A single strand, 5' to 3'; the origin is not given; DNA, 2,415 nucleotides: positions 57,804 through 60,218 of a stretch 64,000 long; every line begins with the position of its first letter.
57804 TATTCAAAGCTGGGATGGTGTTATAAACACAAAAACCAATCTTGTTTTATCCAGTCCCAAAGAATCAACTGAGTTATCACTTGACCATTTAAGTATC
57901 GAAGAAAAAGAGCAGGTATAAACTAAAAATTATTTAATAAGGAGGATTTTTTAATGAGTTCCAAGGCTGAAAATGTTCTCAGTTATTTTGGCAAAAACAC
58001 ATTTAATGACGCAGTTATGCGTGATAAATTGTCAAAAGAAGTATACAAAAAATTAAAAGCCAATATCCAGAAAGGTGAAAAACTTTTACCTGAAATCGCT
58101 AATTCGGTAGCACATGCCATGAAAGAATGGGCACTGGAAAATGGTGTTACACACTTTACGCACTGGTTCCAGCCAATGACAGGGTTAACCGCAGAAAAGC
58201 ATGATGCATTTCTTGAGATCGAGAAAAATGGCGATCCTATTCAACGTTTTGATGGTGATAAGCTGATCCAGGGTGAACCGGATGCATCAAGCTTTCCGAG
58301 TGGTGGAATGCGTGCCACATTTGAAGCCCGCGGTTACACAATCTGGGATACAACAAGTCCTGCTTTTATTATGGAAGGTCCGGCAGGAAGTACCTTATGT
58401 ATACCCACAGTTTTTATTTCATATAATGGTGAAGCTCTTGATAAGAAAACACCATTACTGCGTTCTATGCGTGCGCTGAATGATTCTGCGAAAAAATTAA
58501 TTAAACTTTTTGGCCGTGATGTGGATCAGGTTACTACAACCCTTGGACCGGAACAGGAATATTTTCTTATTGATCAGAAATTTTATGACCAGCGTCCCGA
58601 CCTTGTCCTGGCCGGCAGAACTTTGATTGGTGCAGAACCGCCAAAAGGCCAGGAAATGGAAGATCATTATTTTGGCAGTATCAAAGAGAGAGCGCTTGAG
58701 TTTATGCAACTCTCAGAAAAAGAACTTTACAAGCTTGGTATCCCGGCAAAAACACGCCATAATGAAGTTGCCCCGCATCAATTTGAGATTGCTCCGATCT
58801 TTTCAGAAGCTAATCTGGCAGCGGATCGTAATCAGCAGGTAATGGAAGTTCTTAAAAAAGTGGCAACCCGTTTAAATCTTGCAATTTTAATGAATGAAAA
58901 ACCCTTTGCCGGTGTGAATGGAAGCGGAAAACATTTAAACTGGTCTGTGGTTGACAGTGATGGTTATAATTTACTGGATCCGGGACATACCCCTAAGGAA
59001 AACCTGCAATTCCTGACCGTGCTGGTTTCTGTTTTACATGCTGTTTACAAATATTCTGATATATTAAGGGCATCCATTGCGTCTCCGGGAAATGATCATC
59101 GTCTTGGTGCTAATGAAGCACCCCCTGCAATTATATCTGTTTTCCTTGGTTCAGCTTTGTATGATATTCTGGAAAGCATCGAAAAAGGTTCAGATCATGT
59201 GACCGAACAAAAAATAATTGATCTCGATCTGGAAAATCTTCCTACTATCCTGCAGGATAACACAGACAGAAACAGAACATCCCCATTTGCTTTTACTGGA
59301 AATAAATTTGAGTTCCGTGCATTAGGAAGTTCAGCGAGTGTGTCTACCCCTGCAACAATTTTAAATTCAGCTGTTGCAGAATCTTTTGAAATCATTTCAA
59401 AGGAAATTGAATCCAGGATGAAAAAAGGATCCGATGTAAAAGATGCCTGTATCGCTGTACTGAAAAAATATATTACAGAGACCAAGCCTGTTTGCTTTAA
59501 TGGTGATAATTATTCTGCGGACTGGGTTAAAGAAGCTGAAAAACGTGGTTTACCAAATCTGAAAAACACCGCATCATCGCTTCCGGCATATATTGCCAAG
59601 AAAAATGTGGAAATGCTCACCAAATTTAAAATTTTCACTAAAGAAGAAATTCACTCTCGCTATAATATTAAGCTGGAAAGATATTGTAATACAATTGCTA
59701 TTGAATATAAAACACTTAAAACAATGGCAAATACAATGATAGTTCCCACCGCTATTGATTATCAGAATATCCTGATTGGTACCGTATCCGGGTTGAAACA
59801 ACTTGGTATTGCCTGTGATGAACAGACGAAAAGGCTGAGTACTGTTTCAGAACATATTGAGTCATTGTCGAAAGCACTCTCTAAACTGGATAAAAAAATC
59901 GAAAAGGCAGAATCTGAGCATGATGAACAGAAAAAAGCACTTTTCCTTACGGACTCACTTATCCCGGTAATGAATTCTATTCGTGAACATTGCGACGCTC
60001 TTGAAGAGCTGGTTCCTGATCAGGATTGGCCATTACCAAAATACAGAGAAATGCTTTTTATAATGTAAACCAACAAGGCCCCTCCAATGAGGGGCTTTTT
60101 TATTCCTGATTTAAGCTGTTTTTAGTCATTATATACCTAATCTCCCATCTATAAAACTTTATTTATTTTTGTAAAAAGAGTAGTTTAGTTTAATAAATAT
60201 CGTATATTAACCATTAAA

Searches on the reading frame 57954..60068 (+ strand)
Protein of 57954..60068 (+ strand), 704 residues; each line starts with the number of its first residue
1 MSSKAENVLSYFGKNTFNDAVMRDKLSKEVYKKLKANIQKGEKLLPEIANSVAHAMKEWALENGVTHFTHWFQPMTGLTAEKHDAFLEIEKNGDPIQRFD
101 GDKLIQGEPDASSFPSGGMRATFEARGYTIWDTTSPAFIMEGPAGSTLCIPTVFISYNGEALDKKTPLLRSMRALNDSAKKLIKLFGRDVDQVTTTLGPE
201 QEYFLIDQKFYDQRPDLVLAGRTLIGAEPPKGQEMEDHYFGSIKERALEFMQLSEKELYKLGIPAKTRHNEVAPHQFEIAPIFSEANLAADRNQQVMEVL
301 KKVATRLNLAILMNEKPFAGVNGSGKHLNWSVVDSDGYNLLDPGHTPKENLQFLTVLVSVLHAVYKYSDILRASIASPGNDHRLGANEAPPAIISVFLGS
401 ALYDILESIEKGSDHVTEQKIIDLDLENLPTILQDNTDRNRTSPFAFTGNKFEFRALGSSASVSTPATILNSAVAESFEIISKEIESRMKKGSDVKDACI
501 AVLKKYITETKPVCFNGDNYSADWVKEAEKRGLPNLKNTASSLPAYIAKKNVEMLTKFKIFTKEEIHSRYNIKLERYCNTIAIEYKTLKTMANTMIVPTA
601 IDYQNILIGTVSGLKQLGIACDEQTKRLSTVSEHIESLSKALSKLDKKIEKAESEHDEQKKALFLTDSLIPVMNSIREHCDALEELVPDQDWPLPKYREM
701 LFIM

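Call 48: search_protein_families(library=pfam, proteins=[window:57954-60068:+], max_evalue=0.00001)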
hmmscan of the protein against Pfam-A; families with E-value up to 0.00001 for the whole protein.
window:57954-60068:+ (704 aa): 3 families
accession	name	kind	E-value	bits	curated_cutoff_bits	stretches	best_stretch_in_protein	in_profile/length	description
PF12437.13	GSIII_N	-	2.1e-78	262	25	1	10-171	3-160/160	Glutamine synthetase type III N terminal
PF18318.6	Gln-synt_C-ter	-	9.2e-42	142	22.7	1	499-614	2-117/118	Glutamine synthetase C-terminal domain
PF00120.29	Gln-synt_C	-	1.3e-18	67.6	24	1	192-344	19-167/344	Glutamine synthetase, catalytic domain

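Call 49: find_homologous_proteins(query=window:57954-60068:+, max_evalue=1e-100)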
Query window:57954-60068:+ (704 aa): 8000 proteins with E <= 1e-100 among 8000 candidates; the best 120 are listed.
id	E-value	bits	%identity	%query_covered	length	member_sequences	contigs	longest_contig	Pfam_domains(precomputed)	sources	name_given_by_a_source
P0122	0.0e+0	1520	94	100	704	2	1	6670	PF00120.30,PF18318.7,PF12437.14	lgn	-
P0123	0.0e+0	1183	73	100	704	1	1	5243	PF00120.30,PF18318.7,PF12437.14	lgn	-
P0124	0.0e+0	1180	73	100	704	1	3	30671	PF00120.30,PF18318.7,PF12437.14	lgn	-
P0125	0.0e+0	1180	73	99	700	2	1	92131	PF00120.30,PF18318.7,PF12437.14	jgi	jgi:glutamine synthetase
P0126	0.0e+0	1174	72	100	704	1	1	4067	PF00120.30,PF18318.7,PF12437.14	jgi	-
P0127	0.0e+0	1168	72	100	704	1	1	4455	PF00120.30,PF18318.7,PF12437.14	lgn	-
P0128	0.0e+0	1157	72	100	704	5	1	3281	PF00120.30,PF18318.7,PF12437.14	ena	-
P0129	0.0e+0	1149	71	100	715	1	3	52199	PF00120.30,PF18318.7,PF12437.14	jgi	-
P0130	0.0e+0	1141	87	80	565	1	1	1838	PF00120.30,PF18318.7,PF12437.14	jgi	jgi:glutamine synthetase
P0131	0.0e+0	1138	69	100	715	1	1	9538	PF00120.30,PF18318.7,PF12437.14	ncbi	-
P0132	0.0e+0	1135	70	100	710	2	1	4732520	PF00120.30,PF18318.7,PF12437.14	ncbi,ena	-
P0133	0.0e+0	1135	69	100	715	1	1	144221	PF00120.30,PF18318.7,PF12437.14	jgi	jgi:glutamine synthetase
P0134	0.0e+0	1135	70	100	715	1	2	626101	PF00120.30,PF18318.7,PF12437.14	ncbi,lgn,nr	ncbi:MAG: glutamine synthetase type III [Calditrichaeota bacterium]|nr:MAG: glutamine synthetase typ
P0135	0.0e+0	1091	67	100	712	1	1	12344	PF00120.30,PF18318.7,PF12437.14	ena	-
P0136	0.0e+0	1087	67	100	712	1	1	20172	PF00120.30,PF18318.7,PF12437.14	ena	-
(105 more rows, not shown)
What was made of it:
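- Closest known: hisG leader-peptide attenuation element of Flavobacterium psychrophilum. Different: A different phylum: the window is Calditrichota-like (call 49).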
